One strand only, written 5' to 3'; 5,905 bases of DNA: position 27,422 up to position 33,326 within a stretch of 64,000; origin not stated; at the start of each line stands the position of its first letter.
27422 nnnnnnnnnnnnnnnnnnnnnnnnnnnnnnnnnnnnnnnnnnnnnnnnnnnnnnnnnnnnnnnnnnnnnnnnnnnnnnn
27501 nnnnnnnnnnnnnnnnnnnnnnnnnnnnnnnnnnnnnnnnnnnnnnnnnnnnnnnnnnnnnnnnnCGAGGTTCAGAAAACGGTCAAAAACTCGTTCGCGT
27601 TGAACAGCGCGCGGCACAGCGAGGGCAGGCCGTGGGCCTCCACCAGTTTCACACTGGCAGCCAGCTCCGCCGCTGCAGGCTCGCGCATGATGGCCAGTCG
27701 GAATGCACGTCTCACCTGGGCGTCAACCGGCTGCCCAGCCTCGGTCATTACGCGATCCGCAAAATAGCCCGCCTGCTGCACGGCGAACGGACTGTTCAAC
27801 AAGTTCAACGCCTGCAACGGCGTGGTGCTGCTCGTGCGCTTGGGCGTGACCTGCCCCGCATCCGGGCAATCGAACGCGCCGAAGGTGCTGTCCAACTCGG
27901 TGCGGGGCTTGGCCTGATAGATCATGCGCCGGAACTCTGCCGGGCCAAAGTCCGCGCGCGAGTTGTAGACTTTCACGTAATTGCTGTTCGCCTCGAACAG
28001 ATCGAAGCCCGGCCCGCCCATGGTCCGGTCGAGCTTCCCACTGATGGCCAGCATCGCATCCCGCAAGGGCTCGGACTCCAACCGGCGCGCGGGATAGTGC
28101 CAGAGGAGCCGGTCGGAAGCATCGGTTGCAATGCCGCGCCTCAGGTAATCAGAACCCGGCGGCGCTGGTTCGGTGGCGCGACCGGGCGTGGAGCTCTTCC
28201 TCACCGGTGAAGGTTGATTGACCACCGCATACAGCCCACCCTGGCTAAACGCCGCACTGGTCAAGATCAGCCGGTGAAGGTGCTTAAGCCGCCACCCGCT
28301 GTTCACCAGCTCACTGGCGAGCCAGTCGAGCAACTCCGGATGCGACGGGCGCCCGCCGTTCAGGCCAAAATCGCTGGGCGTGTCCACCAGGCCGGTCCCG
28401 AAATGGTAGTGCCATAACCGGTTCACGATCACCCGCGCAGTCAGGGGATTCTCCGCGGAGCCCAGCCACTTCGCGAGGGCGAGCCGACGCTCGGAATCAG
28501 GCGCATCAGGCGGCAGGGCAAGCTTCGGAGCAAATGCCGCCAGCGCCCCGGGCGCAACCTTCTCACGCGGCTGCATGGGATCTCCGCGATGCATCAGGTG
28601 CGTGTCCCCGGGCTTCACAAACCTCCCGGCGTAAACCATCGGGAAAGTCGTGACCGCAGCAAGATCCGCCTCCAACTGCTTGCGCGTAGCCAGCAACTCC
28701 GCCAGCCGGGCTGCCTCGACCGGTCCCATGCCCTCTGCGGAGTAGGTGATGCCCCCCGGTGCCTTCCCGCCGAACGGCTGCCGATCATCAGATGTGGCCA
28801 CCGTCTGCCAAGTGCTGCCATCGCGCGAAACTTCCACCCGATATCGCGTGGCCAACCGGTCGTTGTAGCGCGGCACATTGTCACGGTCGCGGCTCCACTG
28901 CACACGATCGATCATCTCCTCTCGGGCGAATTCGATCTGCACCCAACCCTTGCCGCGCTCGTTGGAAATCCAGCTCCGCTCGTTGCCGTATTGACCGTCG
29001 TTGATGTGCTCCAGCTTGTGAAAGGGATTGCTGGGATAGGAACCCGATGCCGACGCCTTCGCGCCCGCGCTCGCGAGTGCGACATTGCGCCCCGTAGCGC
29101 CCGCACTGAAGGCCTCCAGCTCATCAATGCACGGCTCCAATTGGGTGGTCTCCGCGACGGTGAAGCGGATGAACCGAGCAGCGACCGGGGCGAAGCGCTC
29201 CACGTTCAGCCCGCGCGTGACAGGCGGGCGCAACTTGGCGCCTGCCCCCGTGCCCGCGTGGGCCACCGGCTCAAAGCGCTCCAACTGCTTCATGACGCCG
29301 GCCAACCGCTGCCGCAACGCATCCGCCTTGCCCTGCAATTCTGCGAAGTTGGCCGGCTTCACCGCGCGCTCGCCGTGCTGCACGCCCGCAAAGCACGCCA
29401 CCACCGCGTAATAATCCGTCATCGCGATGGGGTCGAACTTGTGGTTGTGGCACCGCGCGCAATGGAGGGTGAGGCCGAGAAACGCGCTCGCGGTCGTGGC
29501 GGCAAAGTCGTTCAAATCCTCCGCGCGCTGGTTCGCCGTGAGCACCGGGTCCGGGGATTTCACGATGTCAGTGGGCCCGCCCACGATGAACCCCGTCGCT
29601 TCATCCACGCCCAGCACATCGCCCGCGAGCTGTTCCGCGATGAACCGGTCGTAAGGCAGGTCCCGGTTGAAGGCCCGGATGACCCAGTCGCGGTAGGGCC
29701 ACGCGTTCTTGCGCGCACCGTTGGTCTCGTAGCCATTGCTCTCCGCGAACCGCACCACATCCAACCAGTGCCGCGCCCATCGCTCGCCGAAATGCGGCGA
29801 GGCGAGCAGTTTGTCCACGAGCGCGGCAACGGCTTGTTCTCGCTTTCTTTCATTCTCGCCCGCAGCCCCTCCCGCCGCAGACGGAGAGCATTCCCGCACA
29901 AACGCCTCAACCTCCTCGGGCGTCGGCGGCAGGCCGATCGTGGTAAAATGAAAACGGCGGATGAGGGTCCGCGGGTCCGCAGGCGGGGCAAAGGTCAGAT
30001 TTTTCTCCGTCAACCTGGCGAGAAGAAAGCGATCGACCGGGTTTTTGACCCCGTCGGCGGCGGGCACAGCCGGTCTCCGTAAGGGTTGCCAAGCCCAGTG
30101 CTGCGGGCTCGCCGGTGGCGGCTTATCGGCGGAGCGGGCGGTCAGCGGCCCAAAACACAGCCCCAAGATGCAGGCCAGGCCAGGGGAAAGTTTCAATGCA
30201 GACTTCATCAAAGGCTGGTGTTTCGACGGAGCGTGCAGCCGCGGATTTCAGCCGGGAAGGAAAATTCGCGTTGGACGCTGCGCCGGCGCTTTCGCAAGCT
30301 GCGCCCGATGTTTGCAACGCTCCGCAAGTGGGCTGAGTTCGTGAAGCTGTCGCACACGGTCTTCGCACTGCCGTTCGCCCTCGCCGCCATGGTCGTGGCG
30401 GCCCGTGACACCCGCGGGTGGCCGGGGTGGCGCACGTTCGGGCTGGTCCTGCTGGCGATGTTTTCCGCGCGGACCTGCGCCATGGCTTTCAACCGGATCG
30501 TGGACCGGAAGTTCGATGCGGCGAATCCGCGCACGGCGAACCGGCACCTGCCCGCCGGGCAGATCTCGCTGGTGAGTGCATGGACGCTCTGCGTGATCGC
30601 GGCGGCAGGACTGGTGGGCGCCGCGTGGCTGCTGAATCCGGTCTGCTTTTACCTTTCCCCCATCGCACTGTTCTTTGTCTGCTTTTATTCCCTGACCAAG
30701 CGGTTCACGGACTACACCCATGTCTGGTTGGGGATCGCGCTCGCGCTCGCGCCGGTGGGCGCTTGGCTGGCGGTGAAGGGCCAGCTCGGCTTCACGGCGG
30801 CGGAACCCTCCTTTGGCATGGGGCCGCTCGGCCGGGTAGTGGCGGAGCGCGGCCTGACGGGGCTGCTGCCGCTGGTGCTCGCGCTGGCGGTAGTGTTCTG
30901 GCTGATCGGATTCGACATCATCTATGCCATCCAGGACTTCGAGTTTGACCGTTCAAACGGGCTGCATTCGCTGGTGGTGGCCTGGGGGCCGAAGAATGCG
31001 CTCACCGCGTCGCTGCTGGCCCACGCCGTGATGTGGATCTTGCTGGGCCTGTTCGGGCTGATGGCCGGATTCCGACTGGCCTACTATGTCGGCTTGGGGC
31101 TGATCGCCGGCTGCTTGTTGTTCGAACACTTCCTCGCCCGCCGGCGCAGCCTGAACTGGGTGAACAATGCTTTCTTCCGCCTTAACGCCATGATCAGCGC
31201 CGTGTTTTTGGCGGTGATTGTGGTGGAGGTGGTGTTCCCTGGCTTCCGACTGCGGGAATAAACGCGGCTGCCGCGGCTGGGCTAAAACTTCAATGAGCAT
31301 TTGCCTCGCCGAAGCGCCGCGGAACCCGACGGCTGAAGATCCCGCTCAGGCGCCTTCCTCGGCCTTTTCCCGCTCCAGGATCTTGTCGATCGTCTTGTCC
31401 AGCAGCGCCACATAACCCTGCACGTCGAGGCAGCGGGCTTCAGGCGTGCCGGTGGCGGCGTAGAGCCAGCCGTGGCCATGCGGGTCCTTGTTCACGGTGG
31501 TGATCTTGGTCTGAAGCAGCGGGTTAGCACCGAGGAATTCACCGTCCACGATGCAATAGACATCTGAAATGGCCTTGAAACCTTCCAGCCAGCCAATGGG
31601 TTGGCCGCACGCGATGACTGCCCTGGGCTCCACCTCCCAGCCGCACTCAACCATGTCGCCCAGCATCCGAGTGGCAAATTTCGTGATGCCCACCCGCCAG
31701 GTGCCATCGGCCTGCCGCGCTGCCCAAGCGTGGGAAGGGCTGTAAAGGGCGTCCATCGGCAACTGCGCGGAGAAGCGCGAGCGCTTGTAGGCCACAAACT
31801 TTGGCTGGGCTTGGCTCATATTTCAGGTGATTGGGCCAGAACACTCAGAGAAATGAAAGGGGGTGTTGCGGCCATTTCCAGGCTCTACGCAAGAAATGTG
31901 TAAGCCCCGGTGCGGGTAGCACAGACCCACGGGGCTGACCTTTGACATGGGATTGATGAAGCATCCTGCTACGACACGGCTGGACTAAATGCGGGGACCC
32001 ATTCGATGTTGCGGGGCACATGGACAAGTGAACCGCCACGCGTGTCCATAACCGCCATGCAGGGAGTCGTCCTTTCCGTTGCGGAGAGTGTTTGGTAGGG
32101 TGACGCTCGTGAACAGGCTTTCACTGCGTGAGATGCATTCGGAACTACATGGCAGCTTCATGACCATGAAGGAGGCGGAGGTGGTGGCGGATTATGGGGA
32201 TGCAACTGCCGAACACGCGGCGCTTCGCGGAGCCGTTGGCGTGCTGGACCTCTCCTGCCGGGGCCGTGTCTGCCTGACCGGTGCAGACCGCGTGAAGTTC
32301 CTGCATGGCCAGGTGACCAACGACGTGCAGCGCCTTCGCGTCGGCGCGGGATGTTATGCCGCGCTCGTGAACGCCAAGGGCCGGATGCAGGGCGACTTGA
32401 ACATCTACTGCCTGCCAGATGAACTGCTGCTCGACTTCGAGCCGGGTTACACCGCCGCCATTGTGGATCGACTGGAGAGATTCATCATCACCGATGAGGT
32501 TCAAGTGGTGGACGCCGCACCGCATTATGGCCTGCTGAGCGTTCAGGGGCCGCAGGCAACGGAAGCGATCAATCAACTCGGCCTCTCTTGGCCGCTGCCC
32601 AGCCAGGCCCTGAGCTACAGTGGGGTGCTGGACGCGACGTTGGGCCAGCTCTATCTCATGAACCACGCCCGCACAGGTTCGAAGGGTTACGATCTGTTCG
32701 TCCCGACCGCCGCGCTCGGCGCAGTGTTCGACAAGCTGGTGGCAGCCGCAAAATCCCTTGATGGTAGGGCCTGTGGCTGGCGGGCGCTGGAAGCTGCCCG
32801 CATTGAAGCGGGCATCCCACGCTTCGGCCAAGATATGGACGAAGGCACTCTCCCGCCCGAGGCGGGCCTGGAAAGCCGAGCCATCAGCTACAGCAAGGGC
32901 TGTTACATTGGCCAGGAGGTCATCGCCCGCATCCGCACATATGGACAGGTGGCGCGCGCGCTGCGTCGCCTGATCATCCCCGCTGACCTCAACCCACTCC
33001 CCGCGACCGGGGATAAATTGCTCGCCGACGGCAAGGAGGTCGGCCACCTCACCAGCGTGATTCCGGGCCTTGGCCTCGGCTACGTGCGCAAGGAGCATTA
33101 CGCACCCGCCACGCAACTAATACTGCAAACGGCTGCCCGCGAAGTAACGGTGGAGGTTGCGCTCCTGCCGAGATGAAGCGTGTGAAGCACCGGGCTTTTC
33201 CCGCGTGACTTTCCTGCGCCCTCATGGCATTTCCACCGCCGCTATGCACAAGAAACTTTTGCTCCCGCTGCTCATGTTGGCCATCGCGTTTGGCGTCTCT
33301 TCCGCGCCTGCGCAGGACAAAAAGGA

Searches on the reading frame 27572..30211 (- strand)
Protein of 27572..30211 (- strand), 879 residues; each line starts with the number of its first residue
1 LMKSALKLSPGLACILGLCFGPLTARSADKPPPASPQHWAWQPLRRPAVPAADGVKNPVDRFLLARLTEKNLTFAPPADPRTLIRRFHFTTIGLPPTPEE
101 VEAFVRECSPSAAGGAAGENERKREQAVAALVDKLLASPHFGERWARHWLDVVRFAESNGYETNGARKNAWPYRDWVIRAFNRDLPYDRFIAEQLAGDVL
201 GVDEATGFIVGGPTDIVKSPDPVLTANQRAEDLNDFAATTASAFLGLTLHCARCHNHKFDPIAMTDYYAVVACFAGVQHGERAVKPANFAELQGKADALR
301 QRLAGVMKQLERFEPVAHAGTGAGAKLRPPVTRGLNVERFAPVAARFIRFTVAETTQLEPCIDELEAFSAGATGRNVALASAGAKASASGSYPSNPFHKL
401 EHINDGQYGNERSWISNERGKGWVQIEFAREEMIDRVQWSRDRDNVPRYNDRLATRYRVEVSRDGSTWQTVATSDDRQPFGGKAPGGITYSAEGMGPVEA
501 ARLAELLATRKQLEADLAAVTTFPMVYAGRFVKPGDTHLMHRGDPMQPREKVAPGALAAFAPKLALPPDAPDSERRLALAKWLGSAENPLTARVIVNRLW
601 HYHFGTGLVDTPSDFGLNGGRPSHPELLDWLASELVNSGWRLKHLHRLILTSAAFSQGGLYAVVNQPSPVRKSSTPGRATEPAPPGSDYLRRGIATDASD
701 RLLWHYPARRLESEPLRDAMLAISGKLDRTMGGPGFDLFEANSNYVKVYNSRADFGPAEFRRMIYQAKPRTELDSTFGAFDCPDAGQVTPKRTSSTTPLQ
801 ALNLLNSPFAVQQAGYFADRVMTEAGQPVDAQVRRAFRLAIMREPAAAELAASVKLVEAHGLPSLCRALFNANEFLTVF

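Call 62: search_protein_families(library=pfam, proteins=[window:27572-30211:-], max_evalue=0.00001)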
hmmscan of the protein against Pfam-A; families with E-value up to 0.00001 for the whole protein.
window:27572-30211:- (879 aa): 4 families
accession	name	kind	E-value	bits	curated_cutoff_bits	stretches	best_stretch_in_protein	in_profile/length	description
PF07587.16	PSD1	-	3e-80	269.6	28.5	2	575-657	1-83/244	Protein of unknown function (DUF1553)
PF07583.16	PSCyt2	-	2.5e-74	250.2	29.8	1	58-278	1-208/209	Protein of unknown function (DUF1549)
PF00754.31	F5_F8_type_C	-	1.3e-08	35.4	28.2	1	387-476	3-85/127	F5/8 type C domain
PF22633.2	F5_F8_type_C_2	-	3.3e-07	31.3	27.8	1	403-479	2-72/91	NedA-like, galactose-binding domain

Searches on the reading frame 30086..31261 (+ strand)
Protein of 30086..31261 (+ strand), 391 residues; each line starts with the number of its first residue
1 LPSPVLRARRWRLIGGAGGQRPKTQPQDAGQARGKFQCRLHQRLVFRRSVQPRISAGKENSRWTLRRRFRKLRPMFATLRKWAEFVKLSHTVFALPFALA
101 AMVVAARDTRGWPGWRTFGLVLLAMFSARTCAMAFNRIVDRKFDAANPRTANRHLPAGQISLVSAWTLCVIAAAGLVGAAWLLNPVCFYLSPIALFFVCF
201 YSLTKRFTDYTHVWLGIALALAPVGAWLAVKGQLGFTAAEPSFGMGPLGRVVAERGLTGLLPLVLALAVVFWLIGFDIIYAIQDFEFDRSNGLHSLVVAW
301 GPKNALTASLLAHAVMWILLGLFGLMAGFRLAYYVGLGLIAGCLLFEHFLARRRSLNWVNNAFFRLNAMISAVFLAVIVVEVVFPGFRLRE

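Call 62: search_protein_families(library=pfam, proteins=[window:30086-31261:+], max_evalue=0.00001)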
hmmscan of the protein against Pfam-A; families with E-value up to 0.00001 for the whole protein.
window:30086-31261:+ (391 aa): 1 family
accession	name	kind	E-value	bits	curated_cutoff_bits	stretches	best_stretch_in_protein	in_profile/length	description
PF01040.23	UbiA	-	2e-50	171.9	34.2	1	95-366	2-247/250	UbiA prenyltransferase family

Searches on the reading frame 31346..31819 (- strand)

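Call 62: search_protein_families(library=pfam, proteins=[window:31346-31819:-], max_evalue=0.00001)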
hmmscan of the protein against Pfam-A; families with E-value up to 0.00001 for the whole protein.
window:31346-31819:- (157 aa): 1 family
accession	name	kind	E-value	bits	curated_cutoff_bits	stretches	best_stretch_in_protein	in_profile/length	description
PF01597.25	GCV_H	-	8e-19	68.2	22.2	1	26-121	3-97/122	Glycine cleavage H-protein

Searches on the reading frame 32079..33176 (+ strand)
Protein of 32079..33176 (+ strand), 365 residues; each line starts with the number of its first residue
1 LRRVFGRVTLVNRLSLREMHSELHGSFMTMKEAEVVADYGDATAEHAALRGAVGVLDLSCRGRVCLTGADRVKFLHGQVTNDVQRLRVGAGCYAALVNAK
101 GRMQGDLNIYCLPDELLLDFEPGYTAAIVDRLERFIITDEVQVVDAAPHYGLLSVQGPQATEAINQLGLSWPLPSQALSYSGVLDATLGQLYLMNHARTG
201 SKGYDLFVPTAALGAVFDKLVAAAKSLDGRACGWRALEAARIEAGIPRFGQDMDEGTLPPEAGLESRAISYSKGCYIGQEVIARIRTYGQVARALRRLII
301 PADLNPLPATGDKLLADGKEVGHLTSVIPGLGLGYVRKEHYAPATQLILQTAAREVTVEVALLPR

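Call 62: search_protein_families(library=pfam, proteins=[window:32079-33176:+], max_evalue=0.00001)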
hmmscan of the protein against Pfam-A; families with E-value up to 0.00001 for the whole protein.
window:32079-33176:+ (365 aa): 2 families
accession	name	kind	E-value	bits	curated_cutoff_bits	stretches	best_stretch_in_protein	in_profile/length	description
PF01571.26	GCV_T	-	5e-46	157.5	25.6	1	17-265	2-253/255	Aminomethyltransferase folate-binding domain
PF25455.1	Beta-barrel_CAF17_C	-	1.6e-07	31.4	25.7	1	305-358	12-60/70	CAF17, C-terminal beta-barrel domain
